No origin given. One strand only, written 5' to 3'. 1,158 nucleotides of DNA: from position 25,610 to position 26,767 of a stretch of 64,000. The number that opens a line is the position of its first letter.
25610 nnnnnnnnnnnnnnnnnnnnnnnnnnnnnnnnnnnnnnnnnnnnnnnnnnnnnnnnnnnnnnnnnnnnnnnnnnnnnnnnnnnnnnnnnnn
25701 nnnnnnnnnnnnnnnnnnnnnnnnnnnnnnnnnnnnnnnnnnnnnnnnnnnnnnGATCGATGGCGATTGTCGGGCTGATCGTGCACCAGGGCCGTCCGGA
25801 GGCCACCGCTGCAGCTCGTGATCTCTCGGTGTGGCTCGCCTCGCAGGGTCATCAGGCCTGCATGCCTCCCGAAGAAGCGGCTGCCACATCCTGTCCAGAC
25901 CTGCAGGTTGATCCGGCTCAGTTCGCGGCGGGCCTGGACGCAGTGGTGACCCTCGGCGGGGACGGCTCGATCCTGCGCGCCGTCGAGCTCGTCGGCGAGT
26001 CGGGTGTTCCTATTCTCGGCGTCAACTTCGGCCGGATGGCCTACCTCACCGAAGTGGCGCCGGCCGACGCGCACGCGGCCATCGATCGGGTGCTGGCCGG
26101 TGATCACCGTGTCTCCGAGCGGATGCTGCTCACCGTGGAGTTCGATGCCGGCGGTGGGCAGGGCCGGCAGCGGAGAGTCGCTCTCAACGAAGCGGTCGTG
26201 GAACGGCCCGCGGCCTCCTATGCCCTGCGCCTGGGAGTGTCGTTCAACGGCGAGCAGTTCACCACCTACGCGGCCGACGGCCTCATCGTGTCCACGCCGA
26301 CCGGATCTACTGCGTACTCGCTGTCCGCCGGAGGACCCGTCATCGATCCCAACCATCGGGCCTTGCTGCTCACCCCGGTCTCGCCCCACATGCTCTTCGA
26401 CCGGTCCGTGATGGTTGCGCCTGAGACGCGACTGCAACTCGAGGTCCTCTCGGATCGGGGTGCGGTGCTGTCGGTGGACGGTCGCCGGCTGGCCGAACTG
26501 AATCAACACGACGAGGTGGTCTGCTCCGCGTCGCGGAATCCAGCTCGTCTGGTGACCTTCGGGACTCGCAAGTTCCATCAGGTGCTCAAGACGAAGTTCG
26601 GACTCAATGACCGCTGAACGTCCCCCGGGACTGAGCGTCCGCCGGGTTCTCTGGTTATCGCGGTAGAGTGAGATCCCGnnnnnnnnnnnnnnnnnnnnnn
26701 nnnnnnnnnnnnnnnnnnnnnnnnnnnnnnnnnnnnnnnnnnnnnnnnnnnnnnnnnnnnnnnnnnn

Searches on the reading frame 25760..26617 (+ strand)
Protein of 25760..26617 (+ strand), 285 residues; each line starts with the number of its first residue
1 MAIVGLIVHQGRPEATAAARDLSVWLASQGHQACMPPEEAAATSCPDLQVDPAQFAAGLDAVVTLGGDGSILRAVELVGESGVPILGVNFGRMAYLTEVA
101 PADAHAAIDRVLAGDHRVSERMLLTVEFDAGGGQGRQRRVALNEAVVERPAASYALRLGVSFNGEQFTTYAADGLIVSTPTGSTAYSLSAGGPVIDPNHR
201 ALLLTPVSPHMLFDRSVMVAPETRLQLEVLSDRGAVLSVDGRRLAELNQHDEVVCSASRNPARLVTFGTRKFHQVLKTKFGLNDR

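Call 5: search_protein_families(library=ncbifam, proteins=[window:25760-26617:+])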
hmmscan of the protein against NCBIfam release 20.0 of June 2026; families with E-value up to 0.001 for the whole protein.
window:25760-26617:+ (285 aa): 18 families
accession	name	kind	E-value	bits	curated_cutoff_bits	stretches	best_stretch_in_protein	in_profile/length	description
NF002892.0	PRK03372.1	equivalog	7.7e-64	215.9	299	1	6-282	10-294/312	NAD kinase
NF002521.0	PRK01911.1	equivalog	1.7e-55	188.5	309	1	52-280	58-284/292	NAD kinase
NF002306.0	PRK01231.1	equivalog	2.5e-55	187.7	316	1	4-284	11-293/299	NAD(+) kinase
NF002561.0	PRK02155.1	equivalog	1.8e-51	175.2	371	1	4-283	9-288/297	NAD kinase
NF002984.0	PRK03708.1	equivalog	8.3e-48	163.2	326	1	5-274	4-268/277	NAD(+) kinase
NF002732.0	PRK02649.1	equivalog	3.1e-47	161.6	348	1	2-281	2-290/305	NAD(+) kinase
NF010678.0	PRK14076.1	equivalog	9.1e-47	160.2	493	1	6-279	296-566/570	bifunctional NADP phosphatase/NAD kinase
NF002893.0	PRK03378.1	equivalog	4e-45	154.4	386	1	3-283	7-288/292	NAD(+) kinase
NF002255.0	PRK01185.1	subfamily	1.5e-42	145.5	304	1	59-274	53-260/271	NAD(+) kinase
NF003391.0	PRK04539.1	equivalog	5.1e-41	140.7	470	1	4-280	8-289/296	inorganic polyphosphate/ATP-NAD kinase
NF010679.0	PRK14077.1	equivalog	4.8e-38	131.1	343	1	55-280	61-283/287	NAD(+) kinase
NF002731.0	PRK02645.1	equivalog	8.3e-38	130.5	312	1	6-279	8-289/305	NAD(+) kinase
NF002579.0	PRK02231.1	equivalog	3.9e-37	128.2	459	1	15-282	26-296/301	NAD(+) kinase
NF010677.0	PRK14075.1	equivalog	7.2e-34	117.5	260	1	59-282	43-252/257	NAD(+) kinase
NF003424.0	PRK04885.1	equivalog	5.8e-26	91.3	220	1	60-280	37-260/265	NAD kinase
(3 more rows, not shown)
